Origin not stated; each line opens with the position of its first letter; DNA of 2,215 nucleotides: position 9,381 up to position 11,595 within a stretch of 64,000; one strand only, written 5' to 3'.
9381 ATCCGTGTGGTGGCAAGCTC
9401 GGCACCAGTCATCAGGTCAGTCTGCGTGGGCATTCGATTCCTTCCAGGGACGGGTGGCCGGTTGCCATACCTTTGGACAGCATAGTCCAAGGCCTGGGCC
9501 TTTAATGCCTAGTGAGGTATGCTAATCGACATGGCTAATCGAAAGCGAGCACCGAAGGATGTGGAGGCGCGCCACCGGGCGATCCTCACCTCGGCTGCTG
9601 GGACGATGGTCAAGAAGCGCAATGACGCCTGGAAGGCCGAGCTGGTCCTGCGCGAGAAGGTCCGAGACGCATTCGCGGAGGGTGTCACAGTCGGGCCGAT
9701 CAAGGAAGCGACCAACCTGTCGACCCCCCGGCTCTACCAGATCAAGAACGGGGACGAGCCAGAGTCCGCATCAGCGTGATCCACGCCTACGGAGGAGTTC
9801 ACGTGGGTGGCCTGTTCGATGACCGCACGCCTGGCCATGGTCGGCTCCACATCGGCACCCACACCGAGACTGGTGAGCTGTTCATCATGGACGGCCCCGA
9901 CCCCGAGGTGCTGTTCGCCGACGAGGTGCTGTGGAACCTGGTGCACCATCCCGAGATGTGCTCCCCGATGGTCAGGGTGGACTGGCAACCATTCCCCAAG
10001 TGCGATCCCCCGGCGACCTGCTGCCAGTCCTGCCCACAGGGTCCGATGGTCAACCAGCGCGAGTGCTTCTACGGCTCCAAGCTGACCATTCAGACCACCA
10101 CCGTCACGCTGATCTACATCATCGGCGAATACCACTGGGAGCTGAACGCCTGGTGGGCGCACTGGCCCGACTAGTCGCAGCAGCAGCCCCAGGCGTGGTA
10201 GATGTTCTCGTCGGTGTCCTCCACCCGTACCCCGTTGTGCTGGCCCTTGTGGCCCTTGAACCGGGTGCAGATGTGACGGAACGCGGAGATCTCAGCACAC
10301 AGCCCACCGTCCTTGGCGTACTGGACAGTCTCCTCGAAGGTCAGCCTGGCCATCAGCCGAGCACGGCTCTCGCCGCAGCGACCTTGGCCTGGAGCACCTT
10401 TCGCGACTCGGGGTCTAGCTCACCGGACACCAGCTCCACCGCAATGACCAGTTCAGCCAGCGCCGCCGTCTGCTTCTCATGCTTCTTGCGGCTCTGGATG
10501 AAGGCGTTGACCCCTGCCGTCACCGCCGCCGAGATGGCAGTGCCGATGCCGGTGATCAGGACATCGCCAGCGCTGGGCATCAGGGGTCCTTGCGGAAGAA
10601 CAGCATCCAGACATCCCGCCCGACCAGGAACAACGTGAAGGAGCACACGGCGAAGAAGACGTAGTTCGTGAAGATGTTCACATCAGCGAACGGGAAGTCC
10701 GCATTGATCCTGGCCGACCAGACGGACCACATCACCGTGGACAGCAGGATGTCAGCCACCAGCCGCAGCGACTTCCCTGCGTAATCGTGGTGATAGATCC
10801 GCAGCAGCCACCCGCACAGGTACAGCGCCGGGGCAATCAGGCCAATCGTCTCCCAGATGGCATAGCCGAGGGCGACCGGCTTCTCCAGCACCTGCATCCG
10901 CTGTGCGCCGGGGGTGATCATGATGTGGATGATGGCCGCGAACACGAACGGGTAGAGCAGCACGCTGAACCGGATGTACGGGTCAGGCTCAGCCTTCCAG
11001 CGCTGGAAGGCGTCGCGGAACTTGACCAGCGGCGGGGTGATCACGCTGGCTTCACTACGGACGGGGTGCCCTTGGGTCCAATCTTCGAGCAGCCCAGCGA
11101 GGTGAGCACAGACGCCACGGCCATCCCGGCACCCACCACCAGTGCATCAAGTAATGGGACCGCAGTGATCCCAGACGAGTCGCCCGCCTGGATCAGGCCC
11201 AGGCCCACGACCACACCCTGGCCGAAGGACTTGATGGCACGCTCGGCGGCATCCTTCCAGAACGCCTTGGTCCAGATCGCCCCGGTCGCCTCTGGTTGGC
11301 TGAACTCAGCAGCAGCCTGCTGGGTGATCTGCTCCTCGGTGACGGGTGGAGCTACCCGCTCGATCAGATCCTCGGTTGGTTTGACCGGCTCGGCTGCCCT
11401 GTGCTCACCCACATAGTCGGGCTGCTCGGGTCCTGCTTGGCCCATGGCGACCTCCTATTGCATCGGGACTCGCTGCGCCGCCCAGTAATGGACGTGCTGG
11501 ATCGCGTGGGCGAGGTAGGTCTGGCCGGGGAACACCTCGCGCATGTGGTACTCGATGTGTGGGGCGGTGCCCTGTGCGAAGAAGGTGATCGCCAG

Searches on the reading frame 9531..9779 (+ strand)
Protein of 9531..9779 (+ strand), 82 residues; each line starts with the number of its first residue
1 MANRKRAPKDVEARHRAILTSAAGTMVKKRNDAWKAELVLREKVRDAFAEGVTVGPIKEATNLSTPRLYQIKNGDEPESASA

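Call 5: search_protein_families(library=pfam, proteins=[window:9531-9779:+], max_evalue=0.1)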
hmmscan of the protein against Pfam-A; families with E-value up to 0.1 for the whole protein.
window:9531-9779:+ (82 aa): 0 families

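Call 6: search_protein_families(library=phrogs, proteins=[window:9531-9779:+], max_evalue=0.1)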
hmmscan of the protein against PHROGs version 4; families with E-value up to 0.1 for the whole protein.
window:9531-9779:+ (82 aa): 3 families
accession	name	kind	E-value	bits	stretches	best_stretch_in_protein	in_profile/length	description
phrog_686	-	DNA, RNA and nucleotide metabolism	0.00024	22.3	1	32-77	31-74/76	HTH DNA binding protein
phrog_16803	-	unknown function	0.017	16.5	1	35-73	6-43/72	-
phrog_30728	-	unknown function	0.046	15.2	1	15-74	12-71/108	-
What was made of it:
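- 9531..9779 (+): Gene for an 82-aa small HTH protein in the 'Cro position': long N-terminal helix (9-49) plus C-terminal helix-turn-helix (54-72). Probably translated from a leaderless mRNA. phrog_686 'HTH DNA binding' at E 2.4e-4 and no Pfam hit (calls 5, 6).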

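Call 69: find_homologous_proteins(query=window:9531-9779:+, max_evalue=0.001)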
Query window:9531-9779:+ (82 aa): 12 proteins with E <= 0.001 among 12 candidates.
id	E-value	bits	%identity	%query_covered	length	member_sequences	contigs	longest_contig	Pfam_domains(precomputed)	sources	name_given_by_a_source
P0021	3.2e-45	169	100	100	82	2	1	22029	-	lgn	-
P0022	3.2e-33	131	78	100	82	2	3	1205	-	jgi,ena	-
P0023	2.2e-32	128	77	100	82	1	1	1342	-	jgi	jgi:hypothetical protein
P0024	2.4e-32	128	77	100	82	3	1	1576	-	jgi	jgi:hypothetical protein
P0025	5.5e-31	123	83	91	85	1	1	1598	-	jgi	jgi:hypothetical protein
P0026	1.1e-29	119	72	100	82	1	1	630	-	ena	-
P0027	1.3e-29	119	79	98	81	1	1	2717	-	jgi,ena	jgi:hypothetical protein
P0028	2.1e-28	115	72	96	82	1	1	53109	-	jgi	jgi:hypothetical protein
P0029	3.3e-28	115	100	70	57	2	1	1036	-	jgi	jgi:hypothetical protein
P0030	4.0e-28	114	73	98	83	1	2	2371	-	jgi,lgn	jgi:hypothetical protein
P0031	3.3e-25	105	69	91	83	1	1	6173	-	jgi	jgi:hypothetical protein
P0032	8.1e-17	79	52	100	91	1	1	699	-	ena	-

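Call 70: find_encoding_contigs(protein=P0028, flank=10000, max_places=2)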
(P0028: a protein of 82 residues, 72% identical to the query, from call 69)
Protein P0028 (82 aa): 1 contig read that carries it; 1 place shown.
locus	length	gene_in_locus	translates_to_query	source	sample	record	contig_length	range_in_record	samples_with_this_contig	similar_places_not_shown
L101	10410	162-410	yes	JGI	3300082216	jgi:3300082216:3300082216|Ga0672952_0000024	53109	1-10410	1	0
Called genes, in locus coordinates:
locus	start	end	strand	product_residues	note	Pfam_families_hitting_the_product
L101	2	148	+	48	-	?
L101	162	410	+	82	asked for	-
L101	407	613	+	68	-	-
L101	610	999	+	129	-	-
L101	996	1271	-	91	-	-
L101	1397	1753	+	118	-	PF05305:DUF732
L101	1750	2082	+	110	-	-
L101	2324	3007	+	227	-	-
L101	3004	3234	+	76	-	-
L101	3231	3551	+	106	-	-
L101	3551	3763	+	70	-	-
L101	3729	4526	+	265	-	PF11774:Lsr2, PF12802:MarR_2 (faint), PF12840:HTH_20, PF13412:HTH_24 (weak)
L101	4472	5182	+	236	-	-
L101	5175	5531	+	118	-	-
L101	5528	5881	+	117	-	PF05305:DUF732 (weak)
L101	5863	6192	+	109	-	-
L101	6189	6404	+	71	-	-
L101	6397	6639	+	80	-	-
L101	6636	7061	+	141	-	PF24746:DUF7694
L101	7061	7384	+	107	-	-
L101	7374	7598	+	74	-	-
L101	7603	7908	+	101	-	-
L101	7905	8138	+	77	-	-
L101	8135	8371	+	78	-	-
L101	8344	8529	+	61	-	-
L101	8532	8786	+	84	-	-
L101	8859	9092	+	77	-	-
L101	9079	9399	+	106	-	-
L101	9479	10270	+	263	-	PF02735:Ku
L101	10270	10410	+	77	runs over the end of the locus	-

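Call 71: find_encoding_contigs(protein=P0031, flank=5000, max_places=2)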
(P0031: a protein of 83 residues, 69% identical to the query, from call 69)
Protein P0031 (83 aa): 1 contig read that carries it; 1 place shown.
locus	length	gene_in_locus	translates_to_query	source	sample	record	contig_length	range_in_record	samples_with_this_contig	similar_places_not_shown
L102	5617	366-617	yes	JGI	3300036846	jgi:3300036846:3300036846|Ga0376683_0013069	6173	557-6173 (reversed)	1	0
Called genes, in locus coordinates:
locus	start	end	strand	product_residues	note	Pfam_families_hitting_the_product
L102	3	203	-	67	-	?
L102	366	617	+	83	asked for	-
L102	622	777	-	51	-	-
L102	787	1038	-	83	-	-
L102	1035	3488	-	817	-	PF13529:Peptidase_C39_2, PF27131:Rv3766_C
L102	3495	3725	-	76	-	-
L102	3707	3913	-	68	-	-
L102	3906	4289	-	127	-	-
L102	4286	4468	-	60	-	-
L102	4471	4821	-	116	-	-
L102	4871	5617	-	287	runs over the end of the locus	-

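Call 72: find_encoding_contigs(protein=P0027, flank=3000, max_places=2)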
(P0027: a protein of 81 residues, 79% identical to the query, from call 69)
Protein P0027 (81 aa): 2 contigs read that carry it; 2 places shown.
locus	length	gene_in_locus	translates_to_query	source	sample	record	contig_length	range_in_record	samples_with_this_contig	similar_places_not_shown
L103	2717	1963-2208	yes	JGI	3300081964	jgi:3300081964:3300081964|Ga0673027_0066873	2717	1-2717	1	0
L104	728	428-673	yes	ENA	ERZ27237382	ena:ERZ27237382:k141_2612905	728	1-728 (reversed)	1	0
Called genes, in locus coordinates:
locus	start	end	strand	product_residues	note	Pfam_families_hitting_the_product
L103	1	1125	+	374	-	?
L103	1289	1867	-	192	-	-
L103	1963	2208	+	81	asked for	-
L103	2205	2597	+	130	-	-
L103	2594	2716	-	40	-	?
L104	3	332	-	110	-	?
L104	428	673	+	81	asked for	-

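Call 77: search_solved_structures(query=A2, max_evalue=10)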
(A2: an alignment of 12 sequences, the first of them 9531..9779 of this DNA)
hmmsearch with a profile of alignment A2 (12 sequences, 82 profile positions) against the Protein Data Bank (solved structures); distinct sequences matched with E-value up to 10: 1.
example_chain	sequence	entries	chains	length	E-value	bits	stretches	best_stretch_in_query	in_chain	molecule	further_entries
8vd6_A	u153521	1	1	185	6.7e-05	26.1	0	37-71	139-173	CAP REPEAT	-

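Call 83: predict_structure(alignment_id=A3)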
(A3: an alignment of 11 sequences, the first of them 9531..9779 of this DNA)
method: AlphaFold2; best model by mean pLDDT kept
length: 82 residues; sequences in the alignment: 11
mean_pLDDT: 88.6   pTM: 0.63
mean pLDDT of the five models: 88.6, 87.5, 87.3, 87.2, 86.3
residues with pLDDT >= 90: 65; 70-90: 6; 50-70: 9; < 50: 2
segments of 3 or more residues with pLDDT < 50: none
pLDDT, mean of each block of 10 residues (from residue 1): 76 96 96 95 95 96 93 71 41
secondary structure, 60 per line:
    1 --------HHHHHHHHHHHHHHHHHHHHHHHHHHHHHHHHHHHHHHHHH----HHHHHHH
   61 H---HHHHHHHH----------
elements in order: H9-49 H54-61 H65-72
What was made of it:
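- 9531..9779 (+): AF2 pLDDT 88.6 (call 83).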

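Call 86: fold_search(model_id=the predicted structure, library=pdb)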
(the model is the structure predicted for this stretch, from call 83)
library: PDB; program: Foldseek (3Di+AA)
matches with E <= 10: 57; with E <= 0.001: 0
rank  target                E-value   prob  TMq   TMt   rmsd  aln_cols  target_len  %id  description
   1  3frw_F                7.1e-01  0.69  0.49  0.43  11.7        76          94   20  Crystal structure of putative TrpR protein from Ruminococcus obeum (released 2009-01-20)
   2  3frw_A                8.1e-01  0.66  0.49  0.43  10.9        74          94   19  Crystal structure of putative TrpR protein from Ruminococcus obeum (released 2009-01-20)
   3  3frw_D                1.2e+00  0.54  0.48  0.44  11.1        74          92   19  Crystal structure of putative TrpR protein from Ruminococcus obeum (released 2009-01-20)
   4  3frw_B                1.2e+00  0.51  0.49  0.42  11.9        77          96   19  Crystal structure of putative TrpR protein from Ruminococcus obeum (released 2009-01-20)
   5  2r0q_C                1.4e+00  0.44  0.45  0.20   6.9        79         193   19  Crystal structure of a serine recombinase- DNA regulatory complex (released 2008-04-01)
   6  3kor_B                1.4e+00  0.33  0.44  0.37  12.5        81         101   20  Crystal structure of a putative Trp repressor from Staphylococcus aureus (released 2010-11-17)
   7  2r0q_D                1.7e+00  0.77  0.42  0.19   1.5        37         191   24  Crystal structure of a serine recombinase- DNA regulatory complex (released 2008-04-01)
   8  3frw_C                2.3e+00  0.35  0.48  0.43  10.0        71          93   20  Crystal structure of putative TrpR protein from Ruminococcus obeum (released 2009-01-20)
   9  6f7g_A                2.3e+00  0.35  0.47  0.38  10.4        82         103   13  Tryptophan Repressor TrpR from E.coli with 5-Methyltryptamine (released 2018-12-19)
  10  2gm4_B                2.3e+00  0.28  0.39  0.19   9.4        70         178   13  An activated, tetrameric gamma-delta resolvase: Hin chimaera bound to cleaved DNA (released 2006-06-27)
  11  6rnz_A                2.5e+00  0.30  0.33  0.40   2.9        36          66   25  Crystal structure of the N-terminal HTH DNA-binding domain of the essential repressor DdrO from radiation-resistant De (released 2019-10-09)
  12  3frw_G                2.6e+00  0.25  0.45  0.40   9.9        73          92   20  Crystal structure of putative TrpR protein from Ruminococcus obeum (released 2009-01-20)
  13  3kor_C                2.6e+00  0.21  0.44  0.37  12.4        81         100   20  Crystal structure of a putative Trp repressor from Staphylococcus aureus (released 2010-11-17)
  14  6j0e_A                2.6e+00  0.13  0.31  0.22  14.0        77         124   19  Structures of two ArsR As(III)-responsive repressors: implications for the mechanism of derepression (released 2019-07-03)
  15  6f9k                  2.8e+00  0.23  0.45  0.36  10.7        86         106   14  Tryptophan Repressor TrpR from E.coli with 5-methyl-L-tryptophan as ligand (released 2019-01-30)
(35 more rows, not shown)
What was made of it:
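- On Cro or Xis fold proteins: The best PDB matches are TrpR-like and resolvase HTH domains at E of 0.7 or worse (calls 83, 86).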

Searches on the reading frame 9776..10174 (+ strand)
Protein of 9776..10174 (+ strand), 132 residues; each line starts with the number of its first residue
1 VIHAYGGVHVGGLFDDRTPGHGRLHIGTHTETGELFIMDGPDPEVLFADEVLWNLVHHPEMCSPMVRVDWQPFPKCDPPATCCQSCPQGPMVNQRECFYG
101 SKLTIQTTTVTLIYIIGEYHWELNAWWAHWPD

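Call 5: search_protein_families(library=pfam, proteins=[window:9776-10174:+], max_evalue=0.1)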
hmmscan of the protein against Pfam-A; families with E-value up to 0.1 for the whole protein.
window:9776-10174:+ (132 aa): 0 families

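Call 6: search_protein_families(library=phrogs, proteins=[window:9776-10174:+], max_evalue=0.1)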
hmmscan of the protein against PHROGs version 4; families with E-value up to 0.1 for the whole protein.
window:9776-10174:+ (132 aa): 0 families
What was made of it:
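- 9776..10174 (+): 132-aa gene of unknown function whose start overlaps the stop of 9531-9779. Probably co-transcribed with it. No Pfam or PHROG hit (calls 5, 6).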

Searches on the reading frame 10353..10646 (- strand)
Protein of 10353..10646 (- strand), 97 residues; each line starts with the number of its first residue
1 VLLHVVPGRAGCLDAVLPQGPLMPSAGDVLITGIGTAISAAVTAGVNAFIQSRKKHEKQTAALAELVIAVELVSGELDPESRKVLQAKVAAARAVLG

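Call 5: search_protein_families(library=pfam, proteins=[window:10353-10646:-], max_evalue=0.1)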
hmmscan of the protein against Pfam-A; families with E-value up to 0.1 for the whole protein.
window:10353-10646:- (97 aa): 0 families

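Call 6: search_protein_families(library=phrogs, proteins=[window:10353-10646:-], max_evalue=0.1)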
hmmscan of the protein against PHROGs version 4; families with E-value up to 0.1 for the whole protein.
window:10353-10646:- (97 aa): 1 family
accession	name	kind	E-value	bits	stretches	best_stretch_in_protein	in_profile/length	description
phrog_29357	-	unknown function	0.052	13.7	1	23-62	68-107/278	-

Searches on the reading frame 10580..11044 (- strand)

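Call 5: search_protein_families(library=pfam, proteins=[window:10580-11044:-], max_evalue=0.1)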
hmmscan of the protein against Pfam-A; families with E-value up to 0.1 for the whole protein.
window:10580-11044:- (154 aa): 0 families

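Call 6: search_protein_families(library=phrogs, proteins=[window:10580-11044:-], max_evalue=0.1)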
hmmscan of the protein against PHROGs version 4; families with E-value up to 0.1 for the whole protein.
window:10580-11044:- (154 aa): 1 family
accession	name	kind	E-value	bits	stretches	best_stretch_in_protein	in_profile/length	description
phrog_5552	-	moron, auxiliary metabolic gene and host takeover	1.1e-05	26.2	1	10-148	9-146/162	membrane protein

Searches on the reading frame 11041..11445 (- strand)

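Call 5: search_protein_families(library=pfam, proteins=[window:11041-11445:-], max_evalue=0.1)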
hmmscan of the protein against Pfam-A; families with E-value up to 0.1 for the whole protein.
window:11041-11445:- (134 aa): 1 family
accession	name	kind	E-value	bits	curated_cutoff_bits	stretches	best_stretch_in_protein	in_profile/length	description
PF16945.10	Phage_r1t_holin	-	2.4e-13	50.4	26.9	1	59-132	1-70/72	Putative lactococcus lactis phage r1t holin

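Call 6: search_protein_families(library=phrogs, proteins=[window:11041-11445:-], max_evalue=0.1)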
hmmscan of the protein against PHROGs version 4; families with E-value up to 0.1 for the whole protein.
window:11041-11445:- (134 aa): 1 family
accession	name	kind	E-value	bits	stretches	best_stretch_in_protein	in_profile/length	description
phrog_443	-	lysis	2e-16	61.7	1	56-132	5-79/127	holin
